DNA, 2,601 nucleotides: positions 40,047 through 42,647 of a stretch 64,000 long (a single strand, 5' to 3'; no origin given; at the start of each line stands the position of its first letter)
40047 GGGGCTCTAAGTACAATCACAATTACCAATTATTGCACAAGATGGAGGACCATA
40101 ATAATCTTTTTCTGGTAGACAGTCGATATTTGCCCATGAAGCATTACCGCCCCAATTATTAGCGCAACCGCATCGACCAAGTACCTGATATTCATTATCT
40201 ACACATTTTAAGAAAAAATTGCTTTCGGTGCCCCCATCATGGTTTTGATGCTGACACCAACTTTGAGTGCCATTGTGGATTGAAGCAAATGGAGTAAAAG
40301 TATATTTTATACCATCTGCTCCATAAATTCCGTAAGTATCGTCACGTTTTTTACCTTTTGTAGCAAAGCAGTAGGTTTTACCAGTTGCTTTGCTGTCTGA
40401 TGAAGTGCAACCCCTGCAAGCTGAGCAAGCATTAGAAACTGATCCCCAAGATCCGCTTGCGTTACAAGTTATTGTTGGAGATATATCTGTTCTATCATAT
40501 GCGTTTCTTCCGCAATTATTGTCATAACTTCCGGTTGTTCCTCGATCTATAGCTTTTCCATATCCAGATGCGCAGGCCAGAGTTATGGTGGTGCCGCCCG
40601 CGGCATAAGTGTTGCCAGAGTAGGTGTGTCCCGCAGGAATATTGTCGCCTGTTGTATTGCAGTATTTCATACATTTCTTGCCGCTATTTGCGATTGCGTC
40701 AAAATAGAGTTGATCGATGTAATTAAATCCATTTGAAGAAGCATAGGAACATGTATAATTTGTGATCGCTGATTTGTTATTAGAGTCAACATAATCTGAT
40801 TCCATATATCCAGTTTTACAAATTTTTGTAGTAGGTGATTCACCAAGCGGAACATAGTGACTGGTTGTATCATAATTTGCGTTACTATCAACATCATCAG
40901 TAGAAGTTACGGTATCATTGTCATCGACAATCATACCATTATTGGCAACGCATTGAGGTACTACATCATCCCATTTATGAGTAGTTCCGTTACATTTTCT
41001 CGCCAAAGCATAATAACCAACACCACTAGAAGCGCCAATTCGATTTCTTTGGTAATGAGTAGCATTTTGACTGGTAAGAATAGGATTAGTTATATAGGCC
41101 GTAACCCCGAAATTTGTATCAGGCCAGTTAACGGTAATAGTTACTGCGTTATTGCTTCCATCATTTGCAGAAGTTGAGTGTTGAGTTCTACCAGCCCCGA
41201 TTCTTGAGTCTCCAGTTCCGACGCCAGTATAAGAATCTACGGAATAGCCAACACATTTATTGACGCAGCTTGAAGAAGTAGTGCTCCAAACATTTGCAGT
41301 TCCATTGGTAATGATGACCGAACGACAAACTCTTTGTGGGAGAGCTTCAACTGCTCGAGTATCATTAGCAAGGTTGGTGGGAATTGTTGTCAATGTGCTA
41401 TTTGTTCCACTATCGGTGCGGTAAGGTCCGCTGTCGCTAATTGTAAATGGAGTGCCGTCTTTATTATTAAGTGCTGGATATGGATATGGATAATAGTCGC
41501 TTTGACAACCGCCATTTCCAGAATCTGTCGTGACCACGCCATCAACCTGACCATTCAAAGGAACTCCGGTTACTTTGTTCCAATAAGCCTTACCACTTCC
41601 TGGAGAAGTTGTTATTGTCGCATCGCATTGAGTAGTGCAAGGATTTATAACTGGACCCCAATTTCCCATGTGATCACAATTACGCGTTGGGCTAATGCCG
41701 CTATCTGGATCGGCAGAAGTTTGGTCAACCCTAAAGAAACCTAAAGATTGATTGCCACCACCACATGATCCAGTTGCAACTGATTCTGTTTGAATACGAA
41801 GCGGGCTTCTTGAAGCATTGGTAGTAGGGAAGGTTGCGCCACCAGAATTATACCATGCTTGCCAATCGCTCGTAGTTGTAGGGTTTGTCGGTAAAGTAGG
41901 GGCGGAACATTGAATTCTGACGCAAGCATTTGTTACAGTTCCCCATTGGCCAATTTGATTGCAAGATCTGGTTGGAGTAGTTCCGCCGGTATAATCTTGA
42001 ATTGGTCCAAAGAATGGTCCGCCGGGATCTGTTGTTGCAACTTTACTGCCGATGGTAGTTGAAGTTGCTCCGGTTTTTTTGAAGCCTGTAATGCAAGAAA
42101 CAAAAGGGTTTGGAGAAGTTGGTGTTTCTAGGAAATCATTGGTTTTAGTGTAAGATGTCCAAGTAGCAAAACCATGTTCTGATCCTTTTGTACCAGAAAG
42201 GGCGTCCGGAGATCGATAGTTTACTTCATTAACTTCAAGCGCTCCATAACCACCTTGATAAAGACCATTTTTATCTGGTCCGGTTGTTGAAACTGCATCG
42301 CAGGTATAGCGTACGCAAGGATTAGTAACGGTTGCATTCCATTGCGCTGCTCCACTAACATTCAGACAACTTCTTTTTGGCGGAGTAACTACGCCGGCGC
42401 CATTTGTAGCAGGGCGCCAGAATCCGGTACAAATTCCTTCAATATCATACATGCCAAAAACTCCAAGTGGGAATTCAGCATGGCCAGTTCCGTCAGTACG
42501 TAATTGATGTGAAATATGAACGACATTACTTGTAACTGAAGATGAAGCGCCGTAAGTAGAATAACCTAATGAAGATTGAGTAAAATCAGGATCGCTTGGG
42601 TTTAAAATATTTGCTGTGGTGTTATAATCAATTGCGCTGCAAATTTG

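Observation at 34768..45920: Candidate undescribed surface/host-interaction system: pilin-like proteins and a giant secreted protein share a sushi/CCP-like module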

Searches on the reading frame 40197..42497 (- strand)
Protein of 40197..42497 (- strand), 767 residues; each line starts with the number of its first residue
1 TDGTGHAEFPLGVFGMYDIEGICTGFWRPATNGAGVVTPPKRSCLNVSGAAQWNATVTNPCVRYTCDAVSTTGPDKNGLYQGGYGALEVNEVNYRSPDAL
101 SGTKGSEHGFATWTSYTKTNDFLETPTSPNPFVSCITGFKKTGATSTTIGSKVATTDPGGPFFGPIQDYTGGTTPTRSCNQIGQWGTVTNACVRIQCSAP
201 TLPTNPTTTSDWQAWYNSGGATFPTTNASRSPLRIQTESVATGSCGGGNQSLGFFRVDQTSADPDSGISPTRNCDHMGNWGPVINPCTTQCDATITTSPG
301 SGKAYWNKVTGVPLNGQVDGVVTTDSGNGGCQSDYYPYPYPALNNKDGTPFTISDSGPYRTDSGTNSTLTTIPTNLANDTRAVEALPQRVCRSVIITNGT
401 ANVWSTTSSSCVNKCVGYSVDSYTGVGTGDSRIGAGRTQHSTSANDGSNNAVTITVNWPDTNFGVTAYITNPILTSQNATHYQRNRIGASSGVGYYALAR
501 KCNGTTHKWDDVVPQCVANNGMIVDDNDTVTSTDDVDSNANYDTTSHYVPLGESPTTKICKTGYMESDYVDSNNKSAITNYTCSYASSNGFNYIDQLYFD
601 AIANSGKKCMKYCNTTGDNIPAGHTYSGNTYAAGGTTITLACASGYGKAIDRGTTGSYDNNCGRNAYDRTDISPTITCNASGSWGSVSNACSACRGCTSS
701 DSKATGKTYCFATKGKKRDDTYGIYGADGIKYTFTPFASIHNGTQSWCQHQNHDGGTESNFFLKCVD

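Call 47: predict_structure(alignment_id=A3)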
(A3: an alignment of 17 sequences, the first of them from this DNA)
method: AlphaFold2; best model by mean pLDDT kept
length: 767 residues; sequences in the alignment: 17
mean_pLDDT: 72.8   pTM: 0.51
mean pLDDT of the five models: 72.8, 72.8, 71.8, 70.3, 70.2
residues with pLDDT >= 90: 104; 70-90: 411; 50-70: 117; < 50: 135
segments of 3 or more residues with pLDDT < 50: 1-3, 93-101, 153-156, 473-494, 527-535, 652-660, 663-667, 696-767
pLDDT, mean of each block of 10 residues (from residue 1): 64 85 81 82 88 85 84 80 73 47 75 83 65 80 84 50 75 87 84 89 81 83 91 86 84 83 84 91 88 69 83 85 71 89 88 90 73 93 88 70 82 87 70 91 60 83 90 44 40 65 94 79 52 54 71 77 73 70 73 74 78 78 82 85 74 47 52 83 84 54 36 33 29 35 33 37 41
secondary structure, 60 per line:
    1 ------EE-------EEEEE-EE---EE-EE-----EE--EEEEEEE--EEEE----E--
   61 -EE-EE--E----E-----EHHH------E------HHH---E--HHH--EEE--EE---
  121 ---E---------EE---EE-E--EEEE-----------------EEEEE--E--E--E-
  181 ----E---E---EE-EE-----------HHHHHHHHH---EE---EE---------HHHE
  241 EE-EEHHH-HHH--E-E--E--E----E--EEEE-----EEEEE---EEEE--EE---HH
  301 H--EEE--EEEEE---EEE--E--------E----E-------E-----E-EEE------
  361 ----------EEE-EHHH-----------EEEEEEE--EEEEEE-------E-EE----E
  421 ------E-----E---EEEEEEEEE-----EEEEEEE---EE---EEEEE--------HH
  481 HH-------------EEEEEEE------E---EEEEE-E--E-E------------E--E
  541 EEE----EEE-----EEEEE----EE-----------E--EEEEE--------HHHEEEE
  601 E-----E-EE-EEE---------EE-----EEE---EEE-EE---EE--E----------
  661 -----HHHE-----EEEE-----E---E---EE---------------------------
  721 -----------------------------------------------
elements in order (helices of 4 or more, strands of 3 or more residues): E16-20 E41-47 E50-53 E111-113 E145-148 E166-170 H209-217 E240-242 E271-274 E280-284 E288-291 E304-306 E309-313 E317-319 E352-354 E371-373 E390-396 E399-404 E437-445 E451-457 E466-470 H479-482 E496-502 E513-517 E540-543 E548-550 E556-560 E581-585 E597-601 E612-614 E631-633 E637-639 E675-678

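Call 50: fold_search(model_id=the predicted structure, library=pdb)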
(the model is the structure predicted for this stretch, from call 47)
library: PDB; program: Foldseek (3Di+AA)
matches with E <= 10: 170; with E <= 0.001: 5
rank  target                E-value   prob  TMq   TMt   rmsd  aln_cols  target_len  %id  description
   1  2gsx_MODEL_1_A        5.8e-06  0.44  0.08  0.07  49.0       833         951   13  Complement Receptor Type 2 (released 2006-09-26)
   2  2q7z_MODEL_1_A        2.7e-05  0.44  0.09  0.05  33.3       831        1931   13  Solution Structure of the 30 SCR domains of human Complement Receptor 1 (released 2007-10-16)
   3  3gau_MODEL_1_A        9.4e-05  0.38  0.10  0.07  30.2       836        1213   10  Solution structure of Human Complement Factor H in 50 mM NaCl buffer (released 2009-06-09)
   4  8cmt_C                4.7e-04  0.85  0.11  0.21  32.5       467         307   12  Structure of the plasma coagulation Factor XIII A2B2 heterotetrameric complex. (released 2024-09-11)
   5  5o32_C                5.6e-04  0.66  0.12  0.21  18.9       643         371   11  The structure of complement complex (released 2017-06-28)
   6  5o35_C                1.9e-03  0.57  0.13  0.21  19.4       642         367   10  Structure of complement proteins complex (released 2017-06-28)
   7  8cjv_A                2.9e-03  0.69  0.07  0.17  14.7       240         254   13  Structure of bovine CD46 ectodomain (SCR 1-4) (released 2023-07-12)
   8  7jik_A                4.8e-03  0.60  0.13  0.22  14.3       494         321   14  Human recombinant Beta-2-Glycoprotein 1 (released 2021-07-28)
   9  2uwn_A                5.9e-03  0.87  0.10  0.27  14.5       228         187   14  Crystal structure of Human Complement Factor H, SCR domains 6-8 (H402 risk variant), in complex with ligand. (released 2007-10-02)
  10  1ojv_B                5.9e-03  0.66  0.10  0.22  13.8       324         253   13  Decay accelerating factor (CD55): the structure of an intact human complement regulator. (released 2004-01-07)
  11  6v06_A                6.9e-03  0.47  0.13  0.21  14.6       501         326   13  Crystal structure of Beta-2 glycoprotein I purified from plasma (pB2GPI) (released 2020-06-17)
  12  6v09_A                7.7e-03  0.51  0.13  0.22  14.8       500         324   14  Crystal structure of human recombinant Beta-2 glycoprotein I short tag (ST-B2GPI) (released 2020-06-17)
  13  8cjv_B                9.1e-03  0.69  0.08  0.21  12.5       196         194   12  Structure of bovine CD46 ectodomain (SCR 1-4) (released 2023-07-12)
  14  6fg9_B                9.6e-03  0.04  0.06  0.06  43.9       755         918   11  Mouse SORCS2 ectodomain (sortilin related VPS10 domain containing receptor 2) (released 2018-08-01)
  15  1qub_A                1.3e-02  0.54  0.14  0.24  13.9       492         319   14  CRYSTAL STRUCTURE OF THE GLYCOSYLATED FIVE-DOMAIN HUMAN BETA2-GLYCOPROTEIN I PURIFIED FROM BLOOD PLASMA (released 1999-10-08)
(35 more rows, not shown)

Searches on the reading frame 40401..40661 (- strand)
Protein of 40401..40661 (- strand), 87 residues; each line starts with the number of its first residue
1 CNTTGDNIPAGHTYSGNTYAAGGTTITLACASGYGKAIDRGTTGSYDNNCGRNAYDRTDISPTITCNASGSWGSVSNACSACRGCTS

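Call 69: search_protein_families(library=pfam, proteins=[window:40401-40661:-], max_evalue=1)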
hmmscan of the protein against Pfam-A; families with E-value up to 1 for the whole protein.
seq(87 aa): 2 families
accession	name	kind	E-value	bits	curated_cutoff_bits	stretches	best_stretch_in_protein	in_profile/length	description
PF00084.26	Sushi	-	0.0062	17.3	20.7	0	61-75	38-52/56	Sushi repeat (SCR repeat)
PF25599.1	Ephrin_CRD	-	0.021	15.3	27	1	49-80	28-58/59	Ephrin cysteine rich domain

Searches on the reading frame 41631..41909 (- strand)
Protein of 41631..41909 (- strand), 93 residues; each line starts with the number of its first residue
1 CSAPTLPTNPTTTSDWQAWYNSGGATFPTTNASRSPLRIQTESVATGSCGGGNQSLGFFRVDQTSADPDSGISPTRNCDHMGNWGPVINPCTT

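Call 69: search_protein_families(library=pfam, proteins=[window:41631-41909:-], max_evalue=1)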
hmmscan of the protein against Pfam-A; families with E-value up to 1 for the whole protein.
seq(93 aa): 1 family
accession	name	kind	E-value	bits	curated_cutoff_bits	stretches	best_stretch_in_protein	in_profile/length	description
PF06273.16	eIF-4B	-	0.16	11.4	28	1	5-85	82-165/502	Plant specific eukaryotic initiation factor 4B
